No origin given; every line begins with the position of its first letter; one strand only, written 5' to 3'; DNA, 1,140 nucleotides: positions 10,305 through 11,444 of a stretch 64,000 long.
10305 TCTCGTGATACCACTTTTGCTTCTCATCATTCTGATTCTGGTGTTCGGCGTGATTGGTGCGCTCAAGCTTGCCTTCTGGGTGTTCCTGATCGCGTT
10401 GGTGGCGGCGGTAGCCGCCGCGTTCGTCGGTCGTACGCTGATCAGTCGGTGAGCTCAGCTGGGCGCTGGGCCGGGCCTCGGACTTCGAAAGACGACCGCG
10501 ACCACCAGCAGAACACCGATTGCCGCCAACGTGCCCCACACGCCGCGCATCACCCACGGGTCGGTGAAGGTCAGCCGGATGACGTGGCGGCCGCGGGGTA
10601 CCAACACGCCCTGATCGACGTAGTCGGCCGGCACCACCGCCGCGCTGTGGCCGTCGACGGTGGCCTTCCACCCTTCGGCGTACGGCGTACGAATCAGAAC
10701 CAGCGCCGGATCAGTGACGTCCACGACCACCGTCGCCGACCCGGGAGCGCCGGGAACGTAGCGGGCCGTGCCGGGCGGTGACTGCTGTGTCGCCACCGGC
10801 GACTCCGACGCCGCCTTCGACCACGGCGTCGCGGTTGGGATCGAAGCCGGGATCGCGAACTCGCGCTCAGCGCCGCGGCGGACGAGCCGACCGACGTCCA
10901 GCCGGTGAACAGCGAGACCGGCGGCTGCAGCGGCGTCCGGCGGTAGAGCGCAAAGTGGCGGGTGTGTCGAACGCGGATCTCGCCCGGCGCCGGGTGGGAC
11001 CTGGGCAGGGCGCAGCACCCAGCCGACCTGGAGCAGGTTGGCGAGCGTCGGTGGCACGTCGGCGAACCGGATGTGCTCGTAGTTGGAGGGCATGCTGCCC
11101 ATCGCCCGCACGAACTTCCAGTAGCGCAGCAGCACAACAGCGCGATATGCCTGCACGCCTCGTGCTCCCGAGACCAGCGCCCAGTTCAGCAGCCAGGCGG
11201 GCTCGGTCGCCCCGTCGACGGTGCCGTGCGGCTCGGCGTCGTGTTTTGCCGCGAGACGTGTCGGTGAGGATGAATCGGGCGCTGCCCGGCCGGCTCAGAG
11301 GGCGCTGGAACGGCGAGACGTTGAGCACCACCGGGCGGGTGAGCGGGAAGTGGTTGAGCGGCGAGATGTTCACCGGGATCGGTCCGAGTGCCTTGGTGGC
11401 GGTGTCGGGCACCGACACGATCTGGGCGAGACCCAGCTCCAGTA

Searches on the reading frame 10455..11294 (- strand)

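Call 62: search_protein_families(library=pfam, proteins=[window:10455-11294:-], max_evalue=0.00001)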
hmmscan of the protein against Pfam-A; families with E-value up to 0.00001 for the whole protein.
window:10455-11294:- (279 aa): 1 family
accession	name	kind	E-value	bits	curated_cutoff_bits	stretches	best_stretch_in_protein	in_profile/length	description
PF09586.16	YfhO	-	5.6e-07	28.8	28.5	1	191-249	770-829/835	Bacterial membrane protein YfhO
